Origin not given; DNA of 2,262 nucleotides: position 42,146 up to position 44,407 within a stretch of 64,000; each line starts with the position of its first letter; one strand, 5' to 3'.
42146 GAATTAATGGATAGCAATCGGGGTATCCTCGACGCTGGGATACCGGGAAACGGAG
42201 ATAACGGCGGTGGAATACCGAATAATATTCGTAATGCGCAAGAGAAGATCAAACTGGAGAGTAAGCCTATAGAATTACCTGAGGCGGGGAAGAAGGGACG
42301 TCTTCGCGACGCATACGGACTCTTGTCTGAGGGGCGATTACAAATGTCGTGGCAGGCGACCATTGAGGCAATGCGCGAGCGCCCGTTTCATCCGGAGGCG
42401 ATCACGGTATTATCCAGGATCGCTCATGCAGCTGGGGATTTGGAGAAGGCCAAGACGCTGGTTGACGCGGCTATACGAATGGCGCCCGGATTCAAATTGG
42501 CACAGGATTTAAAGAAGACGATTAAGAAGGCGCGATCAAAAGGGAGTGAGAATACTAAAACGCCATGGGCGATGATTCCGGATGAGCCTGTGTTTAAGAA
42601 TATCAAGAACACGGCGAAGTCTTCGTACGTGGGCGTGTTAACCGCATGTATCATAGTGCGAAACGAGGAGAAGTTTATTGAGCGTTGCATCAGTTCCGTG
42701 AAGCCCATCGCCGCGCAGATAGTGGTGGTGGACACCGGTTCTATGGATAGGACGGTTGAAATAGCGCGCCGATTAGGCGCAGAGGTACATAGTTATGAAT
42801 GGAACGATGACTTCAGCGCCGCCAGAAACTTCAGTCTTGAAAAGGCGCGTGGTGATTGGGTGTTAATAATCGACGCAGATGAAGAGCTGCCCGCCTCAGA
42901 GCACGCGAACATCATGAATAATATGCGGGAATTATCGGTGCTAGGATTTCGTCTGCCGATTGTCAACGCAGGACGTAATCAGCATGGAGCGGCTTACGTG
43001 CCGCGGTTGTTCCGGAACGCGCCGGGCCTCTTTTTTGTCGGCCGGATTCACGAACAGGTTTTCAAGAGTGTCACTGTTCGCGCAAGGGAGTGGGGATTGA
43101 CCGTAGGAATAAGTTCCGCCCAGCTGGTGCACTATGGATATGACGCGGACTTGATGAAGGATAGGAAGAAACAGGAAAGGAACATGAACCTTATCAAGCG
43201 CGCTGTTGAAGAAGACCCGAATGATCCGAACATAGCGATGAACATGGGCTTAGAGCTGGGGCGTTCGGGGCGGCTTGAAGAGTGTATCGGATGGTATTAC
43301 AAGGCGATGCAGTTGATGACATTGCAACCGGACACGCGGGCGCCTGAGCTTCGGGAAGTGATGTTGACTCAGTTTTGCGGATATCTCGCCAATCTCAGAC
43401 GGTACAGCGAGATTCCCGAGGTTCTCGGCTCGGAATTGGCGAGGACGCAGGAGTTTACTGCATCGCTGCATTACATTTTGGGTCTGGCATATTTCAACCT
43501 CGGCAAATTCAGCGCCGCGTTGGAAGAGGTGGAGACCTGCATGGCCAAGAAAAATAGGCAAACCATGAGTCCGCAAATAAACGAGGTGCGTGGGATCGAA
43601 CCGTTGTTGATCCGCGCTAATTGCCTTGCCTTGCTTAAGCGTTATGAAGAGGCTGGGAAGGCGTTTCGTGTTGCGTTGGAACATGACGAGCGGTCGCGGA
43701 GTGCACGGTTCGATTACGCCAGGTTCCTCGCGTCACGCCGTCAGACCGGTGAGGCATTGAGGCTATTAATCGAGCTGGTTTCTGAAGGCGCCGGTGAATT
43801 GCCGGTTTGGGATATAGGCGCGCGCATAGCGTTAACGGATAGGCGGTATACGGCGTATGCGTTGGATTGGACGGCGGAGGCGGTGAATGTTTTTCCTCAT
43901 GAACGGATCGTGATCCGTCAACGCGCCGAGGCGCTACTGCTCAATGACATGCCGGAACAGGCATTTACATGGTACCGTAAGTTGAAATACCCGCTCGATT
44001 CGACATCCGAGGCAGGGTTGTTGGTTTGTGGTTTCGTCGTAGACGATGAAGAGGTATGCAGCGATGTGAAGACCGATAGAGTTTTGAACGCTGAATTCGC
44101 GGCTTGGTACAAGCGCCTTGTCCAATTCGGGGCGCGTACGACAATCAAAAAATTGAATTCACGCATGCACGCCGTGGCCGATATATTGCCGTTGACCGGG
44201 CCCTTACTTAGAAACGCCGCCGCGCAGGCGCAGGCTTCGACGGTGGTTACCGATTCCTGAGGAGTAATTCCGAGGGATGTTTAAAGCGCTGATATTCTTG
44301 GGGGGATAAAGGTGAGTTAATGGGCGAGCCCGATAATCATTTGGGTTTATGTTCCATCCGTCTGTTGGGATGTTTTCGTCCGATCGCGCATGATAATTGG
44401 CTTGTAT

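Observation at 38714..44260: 1848-aa single polypeptide with three glycosyltransferase modules and TPR scaffolding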

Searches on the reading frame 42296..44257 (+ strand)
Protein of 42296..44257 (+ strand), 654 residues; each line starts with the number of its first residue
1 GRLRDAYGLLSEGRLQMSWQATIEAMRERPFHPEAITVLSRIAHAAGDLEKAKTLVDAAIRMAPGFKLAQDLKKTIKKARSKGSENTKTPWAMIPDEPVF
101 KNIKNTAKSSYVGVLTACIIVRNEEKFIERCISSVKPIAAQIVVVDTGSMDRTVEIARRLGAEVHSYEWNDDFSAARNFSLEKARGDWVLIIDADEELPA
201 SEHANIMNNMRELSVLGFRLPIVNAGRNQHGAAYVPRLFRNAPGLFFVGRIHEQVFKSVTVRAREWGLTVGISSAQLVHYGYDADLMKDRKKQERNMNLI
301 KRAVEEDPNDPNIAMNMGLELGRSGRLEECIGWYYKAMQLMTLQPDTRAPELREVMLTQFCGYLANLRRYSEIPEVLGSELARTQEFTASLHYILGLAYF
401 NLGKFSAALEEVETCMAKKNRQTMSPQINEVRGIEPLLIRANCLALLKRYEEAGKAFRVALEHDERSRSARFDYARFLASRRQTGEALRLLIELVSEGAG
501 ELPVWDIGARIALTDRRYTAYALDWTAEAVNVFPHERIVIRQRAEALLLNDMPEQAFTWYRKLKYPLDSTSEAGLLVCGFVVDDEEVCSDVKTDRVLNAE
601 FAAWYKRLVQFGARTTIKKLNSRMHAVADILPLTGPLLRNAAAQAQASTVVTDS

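Call 51: search_solved_structures(query=window:42296-44257:+, max_evalue=0.01, show_alignments=1)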
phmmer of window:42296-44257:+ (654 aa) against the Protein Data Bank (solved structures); distinct sequences matched with E-value up to 0.01: 12.
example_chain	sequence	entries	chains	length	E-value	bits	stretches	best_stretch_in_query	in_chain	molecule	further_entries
22ao_A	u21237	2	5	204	1.6e-31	112.6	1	108-307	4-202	GmaR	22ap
7msp_A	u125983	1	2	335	2.6e-19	72.3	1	112-339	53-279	SPbeta prophage-derived glycosyltransferase SunS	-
7msn_A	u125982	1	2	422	4.8e-19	71.4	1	112-339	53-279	SPbeta prophage-derived glycosyltransferase SunS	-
7msk_A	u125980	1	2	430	1.8e-17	66.2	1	108-398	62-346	Glyco_trans_2-like domain-containing protein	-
7x9r_A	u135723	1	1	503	1.3e-06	30.3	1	267-340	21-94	Glycosyl transferase family 2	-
6p61_A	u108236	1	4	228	4.8e-05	25.2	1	117-208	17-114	Glycosyltransferase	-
5fzr_A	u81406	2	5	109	0.00017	23.3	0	284-341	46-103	DESIGNED TPR PROTEIN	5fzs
5fzq_A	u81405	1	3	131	0.00043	22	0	284-341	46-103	DESIGNED TPR PROTEIN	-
8bu0_A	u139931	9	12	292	0.00053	21.7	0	300-381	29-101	Consensus tetratricopeptide repeat protein | Crystal structure of an 8-repeat consensus TPR superhelix with Zinc. | Monomer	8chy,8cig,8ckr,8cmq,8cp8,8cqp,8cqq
6b85_J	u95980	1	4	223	0.0017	20.1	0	298-340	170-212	TMHC4_R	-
7obi_A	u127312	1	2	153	0.0017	20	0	294-340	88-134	CTPR-rv4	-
9qhb_A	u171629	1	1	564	0.0047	18.6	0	301-412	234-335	Engineered tetratricopeptide repeat protein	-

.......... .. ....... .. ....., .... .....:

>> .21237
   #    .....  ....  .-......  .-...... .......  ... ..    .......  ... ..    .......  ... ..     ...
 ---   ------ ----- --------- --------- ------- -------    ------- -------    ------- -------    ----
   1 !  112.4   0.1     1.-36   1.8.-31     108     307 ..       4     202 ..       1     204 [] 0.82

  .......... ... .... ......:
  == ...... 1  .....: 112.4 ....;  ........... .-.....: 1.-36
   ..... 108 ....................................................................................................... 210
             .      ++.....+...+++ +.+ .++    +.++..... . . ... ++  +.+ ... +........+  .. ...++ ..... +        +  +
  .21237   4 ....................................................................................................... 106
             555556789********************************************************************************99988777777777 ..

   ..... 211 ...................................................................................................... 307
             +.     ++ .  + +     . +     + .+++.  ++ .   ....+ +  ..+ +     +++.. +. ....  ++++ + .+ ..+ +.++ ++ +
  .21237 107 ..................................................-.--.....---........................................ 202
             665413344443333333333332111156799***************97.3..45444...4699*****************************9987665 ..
